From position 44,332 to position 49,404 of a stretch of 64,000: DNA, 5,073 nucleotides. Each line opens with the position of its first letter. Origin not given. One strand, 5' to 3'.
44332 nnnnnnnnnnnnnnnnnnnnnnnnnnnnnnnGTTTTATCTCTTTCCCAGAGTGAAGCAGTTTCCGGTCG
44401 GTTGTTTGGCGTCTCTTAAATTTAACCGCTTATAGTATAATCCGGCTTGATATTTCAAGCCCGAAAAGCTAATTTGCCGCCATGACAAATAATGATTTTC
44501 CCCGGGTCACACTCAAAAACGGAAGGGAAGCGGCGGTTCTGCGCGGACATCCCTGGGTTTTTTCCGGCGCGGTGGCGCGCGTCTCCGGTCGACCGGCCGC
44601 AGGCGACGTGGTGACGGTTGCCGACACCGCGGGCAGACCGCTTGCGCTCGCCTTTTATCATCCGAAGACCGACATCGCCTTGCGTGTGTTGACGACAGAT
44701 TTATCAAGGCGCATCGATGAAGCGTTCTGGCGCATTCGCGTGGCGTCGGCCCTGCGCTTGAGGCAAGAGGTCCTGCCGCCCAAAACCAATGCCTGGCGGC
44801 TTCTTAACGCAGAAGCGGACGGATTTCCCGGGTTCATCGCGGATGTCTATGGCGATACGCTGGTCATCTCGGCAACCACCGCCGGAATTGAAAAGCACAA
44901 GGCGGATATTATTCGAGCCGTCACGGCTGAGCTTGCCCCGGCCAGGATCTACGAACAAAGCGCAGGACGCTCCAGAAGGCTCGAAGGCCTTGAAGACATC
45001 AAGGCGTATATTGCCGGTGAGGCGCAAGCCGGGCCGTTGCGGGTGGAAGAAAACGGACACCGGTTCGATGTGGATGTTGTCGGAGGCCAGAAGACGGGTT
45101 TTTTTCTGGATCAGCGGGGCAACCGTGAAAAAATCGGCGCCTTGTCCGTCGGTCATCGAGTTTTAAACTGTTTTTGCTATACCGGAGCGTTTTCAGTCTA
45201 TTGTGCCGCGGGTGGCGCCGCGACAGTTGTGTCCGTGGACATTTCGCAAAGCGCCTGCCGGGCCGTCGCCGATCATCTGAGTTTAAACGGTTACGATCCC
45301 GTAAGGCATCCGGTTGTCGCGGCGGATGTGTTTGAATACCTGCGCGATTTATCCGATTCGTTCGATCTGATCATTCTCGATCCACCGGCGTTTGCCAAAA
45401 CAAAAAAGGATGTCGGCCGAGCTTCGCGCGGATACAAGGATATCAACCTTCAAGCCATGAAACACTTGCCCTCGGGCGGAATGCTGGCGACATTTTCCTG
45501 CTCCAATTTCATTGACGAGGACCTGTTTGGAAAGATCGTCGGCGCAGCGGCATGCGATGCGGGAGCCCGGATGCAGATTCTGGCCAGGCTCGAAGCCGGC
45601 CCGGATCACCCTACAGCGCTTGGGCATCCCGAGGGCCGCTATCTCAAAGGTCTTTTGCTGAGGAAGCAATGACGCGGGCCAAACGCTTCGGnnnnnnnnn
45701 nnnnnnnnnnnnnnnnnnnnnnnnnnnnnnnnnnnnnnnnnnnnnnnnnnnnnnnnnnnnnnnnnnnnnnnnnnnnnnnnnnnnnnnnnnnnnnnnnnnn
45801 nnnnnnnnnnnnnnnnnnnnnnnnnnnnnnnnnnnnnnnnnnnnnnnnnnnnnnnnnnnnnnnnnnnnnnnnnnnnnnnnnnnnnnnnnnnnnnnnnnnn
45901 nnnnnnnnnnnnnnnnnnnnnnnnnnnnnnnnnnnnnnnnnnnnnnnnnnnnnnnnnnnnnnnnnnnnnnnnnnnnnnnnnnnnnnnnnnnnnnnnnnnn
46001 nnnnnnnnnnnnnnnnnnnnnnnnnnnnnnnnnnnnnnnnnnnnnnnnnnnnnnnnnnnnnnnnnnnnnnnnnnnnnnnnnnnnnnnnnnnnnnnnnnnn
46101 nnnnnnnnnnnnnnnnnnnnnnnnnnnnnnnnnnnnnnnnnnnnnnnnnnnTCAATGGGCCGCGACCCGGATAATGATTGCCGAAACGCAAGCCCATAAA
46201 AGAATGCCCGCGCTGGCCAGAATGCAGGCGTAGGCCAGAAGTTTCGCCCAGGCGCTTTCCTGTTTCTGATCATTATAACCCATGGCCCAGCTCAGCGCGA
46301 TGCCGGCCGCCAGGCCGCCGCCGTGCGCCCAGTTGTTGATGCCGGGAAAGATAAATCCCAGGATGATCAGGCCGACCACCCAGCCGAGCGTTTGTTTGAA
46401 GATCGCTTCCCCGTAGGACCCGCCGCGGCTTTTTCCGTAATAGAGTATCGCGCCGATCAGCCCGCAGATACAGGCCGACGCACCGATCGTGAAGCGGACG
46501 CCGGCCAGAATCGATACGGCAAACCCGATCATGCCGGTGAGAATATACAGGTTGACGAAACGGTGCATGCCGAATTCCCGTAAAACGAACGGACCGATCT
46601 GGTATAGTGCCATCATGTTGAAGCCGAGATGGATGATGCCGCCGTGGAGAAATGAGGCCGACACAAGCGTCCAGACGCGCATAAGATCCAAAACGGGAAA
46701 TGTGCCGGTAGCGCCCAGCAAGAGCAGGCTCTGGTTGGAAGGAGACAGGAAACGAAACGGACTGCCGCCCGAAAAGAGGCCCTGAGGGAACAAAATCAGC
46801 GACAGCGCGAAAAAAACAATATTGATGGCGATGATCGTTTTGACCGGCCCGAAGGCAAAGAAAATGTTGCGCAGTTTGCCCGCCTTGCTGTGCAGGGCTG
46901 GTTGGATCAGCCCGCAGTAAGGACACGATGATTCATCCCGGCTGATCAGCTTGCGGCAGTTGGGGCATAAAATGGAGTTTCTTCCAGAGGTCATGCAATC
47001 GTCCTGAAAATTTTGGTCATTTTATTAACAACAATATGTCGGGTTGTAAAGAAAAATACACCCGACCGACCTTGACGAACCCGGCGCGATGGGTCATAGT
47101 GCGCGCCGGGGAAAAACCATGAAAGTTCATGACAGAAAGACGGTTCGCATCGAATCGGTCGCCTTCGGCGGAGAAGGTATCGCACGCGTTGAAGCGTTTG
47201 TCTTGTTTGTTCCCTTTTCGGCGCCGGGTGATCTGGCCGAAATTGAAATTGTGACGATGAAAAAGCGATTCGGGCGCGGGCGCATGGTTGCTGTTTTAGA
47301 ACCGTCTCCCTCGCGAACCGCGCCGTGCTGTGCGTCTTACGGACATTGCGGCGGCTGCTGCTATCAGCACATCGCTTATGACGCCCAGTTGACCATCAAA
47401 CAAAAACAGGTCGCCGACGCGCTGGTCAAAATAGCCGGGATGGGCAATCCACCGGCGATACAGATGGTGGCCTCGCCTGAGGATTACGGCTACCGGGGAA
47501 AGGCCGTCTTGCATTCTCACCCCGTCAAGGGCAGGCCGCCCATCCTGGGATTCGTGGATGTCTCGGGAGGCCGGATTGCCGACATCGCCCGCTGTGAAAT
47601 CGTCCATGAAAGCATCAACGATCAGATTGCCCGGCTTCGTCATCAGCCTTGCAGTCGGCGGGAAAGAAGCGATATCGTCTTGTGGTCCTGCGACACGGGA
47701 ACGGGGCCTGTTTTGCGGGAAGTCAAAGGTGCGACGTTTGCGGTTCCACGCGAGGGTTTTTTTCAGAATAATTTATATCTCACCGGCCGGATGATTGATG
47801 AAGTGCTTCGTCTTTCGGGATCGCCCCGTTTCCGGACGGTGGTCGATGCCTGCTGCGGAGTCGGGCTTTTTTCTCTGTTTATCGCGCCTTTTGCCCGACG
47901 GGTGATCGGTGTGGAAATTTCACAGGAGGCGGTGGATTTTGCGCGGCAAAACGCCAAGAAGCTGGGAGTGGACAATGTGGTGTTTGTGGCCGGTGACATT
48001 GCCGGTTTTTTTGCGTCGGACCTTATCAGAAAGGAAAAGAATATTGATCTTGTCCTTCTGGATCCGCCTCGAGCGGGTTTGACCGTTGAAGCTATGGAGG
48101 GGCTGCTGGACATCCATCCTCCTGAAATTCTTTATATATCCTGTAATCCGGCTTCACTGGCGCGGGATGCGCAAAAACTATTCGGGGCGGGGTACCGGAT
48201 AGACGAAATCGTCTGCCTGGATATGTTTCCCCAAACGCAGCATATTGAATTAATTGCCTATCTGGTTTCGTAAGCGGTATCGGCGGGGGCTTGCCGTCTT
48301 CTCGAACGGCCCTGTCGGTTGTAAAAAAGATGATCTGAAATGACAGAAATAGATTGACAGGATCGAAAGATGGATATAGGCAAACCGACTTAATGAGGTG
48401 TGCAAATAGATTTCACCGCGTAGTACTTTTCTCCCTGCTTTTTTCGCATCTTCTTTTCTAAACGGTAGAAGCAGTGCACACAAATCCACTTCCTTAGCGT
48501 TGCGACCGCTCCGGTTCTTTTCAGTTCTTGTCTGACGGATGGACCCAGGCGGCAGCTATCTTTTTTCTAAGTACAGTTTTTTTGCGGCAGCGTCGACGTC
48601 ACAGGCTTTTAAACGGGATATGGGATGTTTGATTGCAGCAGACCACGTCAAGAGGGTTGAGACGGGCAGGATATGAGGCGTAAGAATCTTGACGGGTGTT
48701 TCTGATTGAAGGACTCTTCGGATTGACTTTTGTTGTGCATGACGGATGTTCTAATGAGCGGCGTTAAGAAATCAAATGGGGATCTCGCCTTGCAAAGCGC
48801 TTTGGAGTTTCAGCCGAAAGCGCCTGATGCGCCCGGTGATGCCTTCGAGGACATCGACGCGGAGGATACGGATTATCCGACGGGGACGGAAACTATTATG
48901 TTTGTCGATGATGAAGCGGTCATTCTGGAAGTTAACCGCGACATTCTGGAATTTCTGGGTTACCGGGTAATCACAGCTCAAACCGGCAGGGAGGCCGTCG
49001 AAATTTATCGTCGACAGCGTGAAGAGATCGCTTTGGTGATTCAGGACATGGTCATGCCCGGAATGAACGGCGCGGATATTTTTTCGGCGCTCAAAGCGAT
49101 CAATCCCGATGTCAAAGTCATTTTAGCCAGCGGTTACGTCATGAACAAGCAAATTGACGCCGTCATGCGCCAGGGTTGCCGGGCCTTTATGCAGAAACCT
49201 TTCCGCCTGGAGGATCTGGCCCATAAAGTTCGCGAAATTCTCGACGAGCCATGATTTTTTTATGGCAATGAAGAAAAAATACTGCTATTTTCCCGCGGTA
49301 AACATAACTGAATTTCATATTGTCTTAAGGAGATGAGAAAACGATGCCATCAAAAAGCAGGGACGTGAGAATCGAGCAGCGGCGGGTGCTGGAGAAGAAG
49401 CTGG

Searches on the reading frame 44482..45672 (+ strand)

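Call 13: search_protein_families(library=pfam, max_evalue=0.001, proteins=[window:44482-45672:+])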
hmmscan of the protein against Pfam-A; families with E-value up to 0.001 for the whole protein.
window:44482-45672:+ (396 aa): 7 families
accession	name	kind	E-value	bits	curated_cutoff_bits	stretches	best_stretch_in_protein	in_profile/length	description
PF10672.15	Methyltrans_SAM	-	6.4e-25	88.4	27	1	142-348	40-247/286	S-adenosylmethionine-dependent methyltransferase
PF17785.7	PUA_3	-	6.4e-20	71.2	22.6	1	9-71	1-63/64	PUA-like domain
PF02475.24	TRM5-TYW2_MTfase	-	3.6e-07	30.7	28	1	189-305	4-116/164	TRM5/TYW2 methyltransferase domain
PF03602.21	Cons_hypoth95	-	1.2e-06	28.8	24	1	224-305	42-124/182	Conserved hypothetical protein 95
PF13847.12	Methyltransf_31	-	7.1e-05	23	27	1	223-301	3-82/145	Methyltransferase domain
PF13649.12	Methyltransf_25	-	8.3e-05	23.7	27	1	227-299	1-70/97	Methyltransferase domain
PF01472.26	PUA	-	0.00059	20.2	24.8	0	7-65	1-58/74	PUA domain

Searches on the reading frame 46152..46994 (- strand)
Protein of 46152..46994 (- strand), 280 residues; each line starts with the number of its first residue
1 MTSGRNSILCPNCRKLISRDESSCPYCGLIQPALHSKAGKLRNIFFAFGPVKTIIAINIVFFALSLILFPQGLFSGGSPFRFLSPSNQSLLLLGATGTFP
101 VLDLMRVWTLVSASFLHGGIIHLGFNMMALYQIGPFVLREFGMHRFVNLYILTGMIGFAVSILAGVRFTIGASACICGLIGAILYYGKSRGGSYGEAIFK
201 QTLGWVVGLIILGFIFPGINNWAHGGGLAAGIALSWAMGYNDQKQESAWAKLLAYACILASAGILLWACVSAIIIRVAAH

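Call 13: search_protein_families(library=pfam, max_evalue=0.001, proteins=[window:46152-46994:-])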
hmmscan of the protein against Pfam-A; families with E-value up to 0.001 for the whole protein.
window:46152-46994:- (280 aa): 2 families
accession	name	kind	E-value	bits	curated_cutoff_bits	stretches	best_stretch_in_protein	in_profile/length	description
PF01694.28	Rhomboid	-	1.3e-24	87.5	22.6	1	106-239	3-141/143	Rhomboid domain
PF13248.11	Zn_ribbon_3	-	0.00049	19.9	27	1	10-28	5-23/26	zinc-ribbon domain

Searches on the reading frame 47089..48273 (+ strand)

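Call 13: search_protein_families(library=pfam, max_evalue=0.001, proteins=[window:47089-48273:+])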
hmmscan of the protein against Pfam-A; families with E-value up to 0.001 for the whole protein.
window:47089-48273:+ (394 aa): 12 families
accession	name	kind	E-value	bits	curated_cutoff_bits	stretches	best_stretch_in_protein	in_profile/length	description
PF05958.17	tRNA_U5-meth_tr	-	1e-21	77.8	23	1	218-390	173-352/357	tRNA (Uracil-5-)-methyltransferase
PF13847.12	Methyltransf_31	-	6.3e-12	45.8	27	1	250-325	6-81/145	Methyltransferase domain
PF13649.12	Methyltransf_25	-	3.8e-09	37.6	27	1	251-306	1-57/97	Methyltransferase domain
PF01938.26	TRAM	-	4.5e-09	36.5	21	1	16-67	7-61/61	TRAM domain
PF09445.16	Methyltransf_15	-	7.2e-08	32.6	22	1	249-331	2-84/165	RNA cap guanine-N2 methyltransferase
PF05175.20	MTS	-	1.6e-06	28.3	23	1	247-327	31-107/170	Methyltransferase small domain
PF02475.24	TRM5-TYW2_MTfase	-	8.1e-06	26.3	28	1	250-307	39-99/164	TRM5/TYW2 methyltransferase domain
PF08241.18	Methyltransf_11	-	8.9e-06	26.7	21.2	1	253-305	2-52/95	Methyltransferase domain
PF13489.12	Methyltransf_23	-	2.5e-05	24.5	27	1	231-290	5-61/164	Methyltransferase domain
PF03602.21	Cons_hypoth95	-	8.6e-05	22.7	24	1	249-329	43-124/182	Conserved hypothetical protein 95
PF13679.12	Methyltransf_32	-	0.00015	22.2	27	1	235-309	12-94/143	Methyltransferase domain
PF01189.24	Methyltr_RsmB-F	-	0.0005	20.2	27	1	250-333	11-94/199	16S rRNA methyltransferase RsmB/F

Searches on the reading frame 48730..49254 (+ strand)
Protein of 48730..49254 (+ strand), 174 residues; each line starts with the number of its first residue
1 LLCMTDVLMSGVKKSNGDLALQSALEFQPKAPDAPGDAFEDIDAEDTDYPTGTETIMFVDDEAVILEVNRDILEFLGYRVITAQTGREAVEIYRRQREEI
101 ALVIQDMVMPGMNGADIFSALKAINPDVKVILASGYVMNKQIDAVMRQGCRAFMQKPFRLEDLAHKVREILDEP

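Call 33: search_protein_families(library=ncbifam, max_evalue=0.00001, proteins=[window:48730-49254:+])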
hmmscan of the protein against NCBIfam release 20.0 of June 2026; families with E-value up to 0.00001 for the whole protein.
window:48730-49254:+ (174 aa): 70 families (the best 25 are shown)
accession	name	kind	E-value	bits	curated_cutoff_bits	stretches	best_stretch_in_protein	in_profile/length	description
NF046020.1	HisKinCckABruc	equivalog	2.9e-26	91.6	1000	1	41-172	738-868/868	cell cycle histidine kinase CckA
NF010076.0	PRK13557.1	subfamily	4.7e-22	78.1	631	1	49-174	411-536/540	histidine kinase famiy protein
NF053512.1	nitric_RR_NosR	exception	8.6e-21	74.4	400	1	56-172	1-116/422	response regulator c-di-GMP phosphodiesterase, NosR family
NF046026.1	HisKinCckACaul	equivalog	5.3e-19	67.8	1000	1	51-171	556-676/678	cell cycle histidine kinase CckA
NF045944.1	ResRegRpaBCyano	equivalog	3.9e-14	52.6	330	1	58-171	2-112/229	response regulator transcription factor RpaB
NF051870.1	NAssimRespRegNtrX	equivalog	7.1e-14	51.5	600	1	55-168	3-116/452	nitrogen assimilation response regulator NtrX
TIGR02956.1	TMAO_torS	equivalog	9.5e-14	50.5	676.5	1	53-172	701-821/967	TMAO reductase system sensor histidine kinase/response regulator TorS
NF046022.1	RespRegCpdRBruc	equivalog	1.1e-13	51.2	180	1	56-172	4-118/120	cell cycle two-component system response regulator CpdR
NF041367.1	CheY_Halo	equivalog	1.5e-13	51.1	200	1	56-170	1-113/114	chemotaxis protein CheY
NF008469.0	PRK11361.1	equivalog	1.5e-13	50.3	714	1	53-171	4-120/461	acetoacetate metabolism transcriptional regulator AtoC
NF007969.0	PRK10693.1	equivalog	2.4e-13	49.8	329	1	54-165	8-118/337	two-component system response regulator RssB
NF011695.0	PRK15115.1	equivalog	2.8e-13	49.4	763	1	55-172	8-123/445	two-component system response regulator GlrR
NF051850.1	RespRegRprY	equivalog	4e-13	49.3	370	1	56-171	7-120/234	response regulator transcription factor RprY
NF041945.1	LuxN_Vibrio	equivalog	4.7e-13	48.1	1550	1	45-171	712-835/839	quorum-sensing autoinducer 1 sensor kinase/phosphatase LuxN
NF047793.1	ResRegPgtA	equivalog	1e-12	47.6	650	1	53-172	5-122/414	two-component system response regulator PgtA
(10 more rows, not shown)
